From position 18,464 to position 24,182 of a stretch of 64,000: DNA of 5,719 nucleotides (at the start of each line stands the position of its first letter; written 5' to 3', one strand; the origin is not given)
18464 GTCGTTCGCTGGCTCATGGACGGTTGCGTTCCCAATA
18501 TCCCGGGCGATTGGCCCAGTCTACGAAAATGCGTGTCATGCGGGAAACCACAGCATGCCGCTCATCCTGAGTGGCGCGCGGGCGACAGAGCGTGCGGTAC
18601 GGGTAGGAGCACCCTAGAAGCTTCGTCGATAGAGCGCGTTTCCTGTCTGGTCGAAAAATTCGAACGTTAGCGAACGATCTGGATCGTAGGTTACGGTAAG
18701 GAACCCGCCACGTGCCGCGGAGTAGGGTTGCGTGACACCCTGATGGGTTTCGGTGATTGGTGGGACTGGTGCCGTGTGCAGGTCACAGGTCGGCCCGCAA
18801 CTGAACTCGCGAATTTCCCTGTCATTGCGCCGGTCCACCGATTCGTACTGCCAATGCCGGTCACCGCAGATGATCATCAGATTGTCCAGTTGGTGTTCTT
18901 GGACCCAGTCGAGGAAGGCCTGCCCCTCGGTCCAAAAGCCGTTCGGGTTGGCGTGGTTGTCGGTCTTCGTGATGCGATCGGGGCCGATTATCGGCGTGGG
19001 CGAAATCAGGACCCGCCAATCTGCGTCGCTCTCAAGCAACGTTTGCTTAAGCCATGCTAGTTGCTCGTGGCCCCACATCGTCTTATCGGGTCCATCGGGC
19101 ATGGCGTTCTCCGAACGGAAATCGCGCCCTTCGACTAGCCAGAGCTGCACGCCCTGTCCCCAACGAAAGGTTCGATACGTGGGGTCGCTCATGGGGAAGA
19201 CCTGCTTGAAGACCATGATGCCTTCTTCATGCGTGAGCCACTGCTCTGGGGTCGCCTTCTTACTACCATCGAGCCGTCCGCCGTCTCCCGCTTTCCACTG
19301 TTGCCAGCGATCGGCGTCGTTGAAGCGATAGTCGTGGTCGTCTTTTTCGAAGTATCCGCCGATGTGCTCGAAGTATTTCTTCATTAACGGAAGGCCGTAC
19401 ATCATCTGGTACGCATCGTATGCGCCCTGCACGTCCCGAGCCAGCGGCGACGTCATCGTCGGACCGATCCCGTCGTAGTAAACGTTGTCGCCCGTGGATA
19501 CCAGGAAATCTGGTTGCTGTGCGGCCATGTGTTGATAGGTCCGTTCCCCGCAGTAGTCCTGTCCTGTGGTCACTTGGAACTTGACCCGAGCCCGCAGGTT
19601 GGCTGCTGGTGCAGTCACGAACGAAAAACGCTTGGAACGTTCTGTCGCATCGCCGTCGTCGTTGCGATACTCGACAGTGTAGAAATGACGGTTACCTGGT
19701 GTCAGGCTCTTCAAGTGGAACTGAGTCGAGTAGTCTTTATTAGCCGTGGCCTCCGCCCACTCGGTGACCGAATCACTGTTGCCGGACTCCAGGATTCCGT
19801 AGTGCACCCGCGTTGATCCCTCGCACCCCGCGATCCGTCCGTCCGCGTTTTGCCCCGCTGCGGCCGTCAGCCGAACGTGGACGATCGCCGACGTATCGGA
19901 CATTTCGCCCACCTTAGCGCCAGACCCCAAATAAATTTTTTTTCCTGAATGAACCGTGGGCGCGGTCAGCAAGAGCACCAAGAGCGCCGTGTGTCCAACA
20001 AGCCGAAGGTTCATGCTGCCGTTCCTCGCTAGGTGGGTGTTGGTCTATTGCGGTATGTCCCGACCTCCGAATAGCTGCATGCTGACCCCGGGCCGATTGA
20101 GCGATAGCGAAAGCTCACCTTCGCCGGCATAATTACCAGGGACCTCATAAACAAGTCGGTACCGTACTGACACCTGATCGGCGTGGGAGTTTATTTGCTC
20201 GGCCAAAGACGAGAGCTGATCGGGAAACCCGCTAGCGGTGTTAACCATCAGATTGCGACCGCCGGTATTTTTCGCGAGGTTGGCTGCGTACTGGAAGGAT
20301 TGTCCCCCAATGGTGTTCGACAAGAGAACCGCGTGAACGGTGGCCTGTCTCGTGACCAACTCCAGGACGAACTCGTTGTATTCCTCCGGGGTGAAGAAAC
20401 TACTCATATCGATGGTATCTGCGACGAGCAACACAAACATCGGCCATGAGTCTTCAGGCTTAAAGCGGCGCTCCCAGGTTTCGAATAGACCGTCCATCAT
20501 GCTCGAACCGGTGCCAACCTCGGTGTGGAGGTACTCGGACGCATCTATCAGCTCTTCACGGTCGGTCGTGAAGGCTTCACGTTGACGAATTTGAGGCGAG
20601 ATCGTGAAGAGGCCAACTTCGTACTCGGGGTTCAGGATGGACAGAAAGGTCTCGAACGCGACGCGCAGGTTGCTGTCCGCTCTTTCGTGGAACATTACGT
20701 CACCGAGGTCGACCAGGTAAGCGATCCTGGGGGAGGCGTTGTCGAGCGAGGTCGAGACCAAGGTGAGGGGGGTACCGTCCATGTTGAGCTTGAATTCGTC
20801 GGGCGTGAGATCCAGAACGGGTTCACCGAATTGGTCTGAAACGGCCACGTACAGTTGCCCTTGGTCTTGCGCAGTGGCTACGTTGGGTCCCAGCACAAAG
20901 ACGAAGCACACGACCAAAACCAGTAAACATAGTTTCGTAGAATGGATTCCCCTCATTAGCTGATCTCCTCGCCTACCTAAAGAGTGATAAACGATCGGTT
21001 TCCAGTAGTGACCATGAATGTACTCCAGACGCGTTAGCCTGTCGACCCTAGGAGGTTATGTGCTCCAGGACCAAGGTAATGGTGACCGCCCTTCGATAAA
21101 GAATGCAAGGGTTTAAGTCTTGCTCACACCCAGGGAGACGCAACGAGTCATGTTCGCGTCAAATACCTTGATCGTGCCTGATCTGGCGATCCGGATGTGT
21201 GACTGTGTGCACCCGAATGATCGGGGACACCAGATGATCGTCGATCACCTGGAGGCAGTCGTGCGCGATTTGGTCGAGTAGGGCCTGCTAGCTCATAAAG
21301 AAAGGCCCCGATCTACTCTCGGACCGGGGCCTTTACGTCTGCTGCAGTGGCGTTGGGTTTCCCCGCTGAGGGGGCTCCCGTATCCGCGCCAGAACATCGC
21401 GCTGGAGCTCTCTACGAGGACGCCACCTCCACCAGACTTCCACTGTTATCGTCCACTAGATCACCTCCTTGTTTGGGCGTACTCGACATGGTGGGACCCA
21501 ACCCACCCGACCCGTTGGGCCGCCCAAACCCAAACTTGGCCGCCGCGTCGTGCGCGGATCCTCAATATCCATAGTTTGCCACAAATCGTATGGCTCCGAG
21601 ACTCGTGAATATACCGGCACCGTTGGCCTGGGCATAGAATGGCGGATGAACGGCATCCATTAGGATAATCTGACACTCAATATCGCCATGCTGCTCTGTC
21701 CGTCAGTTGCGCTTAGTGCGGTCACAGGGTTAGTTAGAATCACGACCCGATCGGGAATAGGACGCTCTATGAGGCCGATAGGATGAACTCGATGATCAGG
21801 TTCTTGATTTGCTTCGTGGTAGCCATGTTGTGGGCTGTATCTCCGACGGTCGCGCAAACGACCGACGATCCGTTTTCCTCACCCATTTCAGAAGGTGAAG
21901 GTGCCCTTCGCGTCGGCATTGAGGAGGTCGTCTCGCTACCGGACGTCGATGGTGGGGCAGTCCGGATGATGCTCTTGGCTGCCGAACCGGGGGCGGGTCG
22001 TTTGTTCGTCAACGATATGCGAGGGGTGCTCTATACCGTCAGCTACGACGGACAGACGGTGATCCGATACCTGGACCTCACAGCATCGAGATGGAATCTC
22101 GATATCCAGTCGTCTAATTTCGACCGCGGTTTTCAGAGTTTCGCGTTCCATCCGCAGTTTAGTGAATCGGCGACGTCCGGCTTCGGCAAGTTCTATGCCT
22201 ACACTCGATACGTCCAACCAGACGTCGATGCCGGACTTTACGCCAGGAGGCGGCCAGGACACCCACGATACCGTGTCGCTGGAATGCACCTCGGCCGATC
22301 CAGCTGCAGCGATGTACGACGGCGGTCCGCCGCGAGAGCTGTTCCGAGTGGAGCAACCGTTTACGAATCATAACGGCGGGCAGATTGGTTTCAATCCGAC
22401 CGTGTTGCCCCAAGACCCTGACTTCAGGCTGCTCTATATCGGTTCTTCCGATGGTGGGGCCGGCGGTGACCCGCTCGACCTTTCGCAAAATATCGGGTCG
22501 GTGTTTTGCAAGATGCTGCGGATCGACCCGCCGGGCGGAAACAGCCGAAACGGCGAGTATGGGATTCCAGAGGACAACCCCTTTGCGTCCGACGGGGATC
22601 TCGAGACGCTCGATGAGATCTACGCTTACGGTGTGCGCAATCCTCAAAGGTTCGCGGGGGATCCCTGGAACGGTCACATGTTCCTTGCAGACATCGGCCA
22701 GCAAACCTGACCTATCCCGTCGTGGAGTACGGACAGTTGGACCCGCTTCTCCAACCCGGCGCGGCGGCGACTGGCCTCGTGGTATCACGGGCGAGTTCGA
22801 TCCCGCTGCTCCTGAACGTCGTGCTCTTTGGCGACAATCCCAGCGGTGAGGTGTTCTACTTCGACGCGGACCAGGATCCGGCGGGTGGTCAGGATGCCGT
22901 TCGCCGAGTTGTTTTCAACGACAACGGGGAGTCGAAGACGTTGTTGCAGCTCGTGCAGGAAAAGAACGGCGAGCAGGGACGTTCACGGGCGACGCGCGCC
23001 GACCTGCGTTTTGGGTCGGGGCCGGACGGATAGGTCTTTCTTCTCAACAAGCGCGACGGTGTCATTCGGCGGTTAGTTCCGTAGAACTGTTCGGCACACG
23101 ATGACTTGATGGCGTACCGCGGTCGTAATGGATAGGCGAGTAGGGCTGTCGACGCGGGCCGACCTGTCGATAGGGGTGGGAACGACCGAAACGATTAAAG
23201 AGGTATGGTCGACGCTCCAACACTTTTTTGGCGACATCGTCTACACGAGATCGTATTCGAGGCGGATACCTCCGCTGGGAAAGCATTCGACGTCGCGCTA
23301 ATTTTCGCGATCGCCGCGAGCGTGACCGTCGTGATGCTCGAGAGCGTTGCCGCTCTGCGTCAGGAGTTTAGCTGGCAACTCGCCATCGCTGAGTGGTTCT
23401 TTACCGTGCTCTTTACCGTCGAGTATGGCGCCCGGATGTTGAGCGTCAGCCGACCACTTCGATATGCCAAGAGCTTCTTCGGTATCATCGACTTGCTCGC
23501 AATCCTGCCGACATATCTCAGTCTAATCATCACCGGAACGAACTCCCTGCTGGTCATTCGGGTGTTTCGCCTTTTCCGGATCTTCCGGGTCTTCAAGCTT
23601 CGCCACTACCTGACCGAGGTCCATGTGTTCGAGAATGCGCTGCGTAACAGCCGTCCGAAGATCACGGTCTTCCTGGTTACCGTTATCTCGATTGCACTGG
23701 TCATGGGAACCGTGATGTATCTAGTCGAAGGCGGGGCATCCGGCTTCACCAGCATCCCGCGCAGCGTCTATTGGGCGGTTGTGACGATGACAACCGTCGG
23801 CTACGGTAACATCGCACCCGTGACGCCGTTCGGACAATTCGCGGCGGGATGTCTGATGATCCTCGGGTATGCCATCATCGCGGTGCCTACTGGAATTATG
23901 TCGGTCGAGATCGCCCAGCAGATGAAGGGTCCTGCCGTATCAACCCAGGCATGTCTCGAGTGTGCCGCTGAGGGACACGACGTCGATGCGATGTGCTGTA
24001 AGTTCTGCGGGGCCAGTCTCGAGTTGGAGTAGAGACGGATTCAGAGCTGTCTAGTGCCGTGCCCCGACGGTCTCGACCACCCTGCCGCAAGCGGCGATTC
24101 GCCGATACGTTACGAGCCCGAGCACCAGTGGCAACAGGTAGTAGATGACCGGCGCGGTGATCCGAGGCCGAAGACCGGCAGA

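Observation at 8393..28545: Unnamed four-copy exported protein family (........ ... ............) interleaved with PQQ dehydrogenases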

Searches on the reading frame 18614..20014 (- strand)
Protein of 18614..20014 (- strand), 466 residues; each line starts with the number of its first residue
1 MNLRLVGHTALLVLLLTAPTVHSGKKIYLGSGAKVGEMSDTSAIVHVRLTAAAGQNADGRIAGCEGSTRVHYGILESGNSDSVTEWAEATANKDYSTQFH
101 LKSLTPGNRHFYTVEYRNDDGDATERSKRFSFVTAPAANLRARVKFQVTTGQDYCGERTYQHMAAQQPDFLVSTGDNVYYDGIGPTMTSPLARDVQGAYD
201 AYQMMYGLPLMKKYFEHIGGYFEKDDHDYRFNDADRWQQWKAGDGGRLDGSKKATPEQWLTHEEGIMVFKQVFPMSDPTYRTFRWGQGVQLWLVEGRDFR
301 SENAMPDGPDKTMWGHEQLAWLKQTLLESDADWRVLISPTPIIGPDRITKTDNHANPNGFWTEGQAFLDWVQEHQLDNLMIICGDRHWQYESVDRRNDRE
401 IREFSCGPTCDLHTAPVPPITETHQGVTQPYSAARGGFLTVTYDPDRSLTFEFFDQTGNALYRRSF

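Call 12: search_protein_families(library=pfam, proteins=[window:18614-20014:-], max_evalue=0.001)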
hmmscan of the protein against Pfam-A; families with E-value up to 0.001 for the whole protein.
window:18614-20014:- (466 aa): 3 families
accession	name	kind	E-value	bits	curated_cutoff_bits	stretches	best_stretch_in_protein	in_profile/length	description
PF09423.15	PhoD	-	1.5e-22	80.6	27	1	147-408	2-290/343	PhoD-like phosphatase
PF16656.11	Pur_ac_phosph_N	-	0.00016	22.6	30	1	66-134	26-93/93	Purple acid Phosphatase, N-terminal domain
PF16655.11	PhoD_N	-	0.0007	20.5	30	0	32-118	2-80/90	PhoD-like phosphatase, N-terminal domain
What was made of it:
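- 18614..20014 (-): PhoD-like phosphatase (466 aa), convergent with C. call 12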

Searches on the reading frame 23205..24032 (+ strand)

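Call 12: search_protein_families(library=pfam, proteins=[window:23205-24032:+], max_evalue=0.001)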
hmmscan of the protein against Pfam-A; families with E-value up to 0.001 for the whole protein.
window:23205-24032:+ (275 aa): 2 families
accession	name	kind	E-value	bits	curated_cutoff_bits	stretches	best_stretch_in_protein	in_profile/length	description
PF00520.37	Ion_trans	-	4.1e-32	111.7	25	1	26-239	2-236/241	Ion transport protein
PF07885.22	Ion_trans_2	-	8.7e-14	51.6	22.5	1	160-232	2-73/79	Ion channel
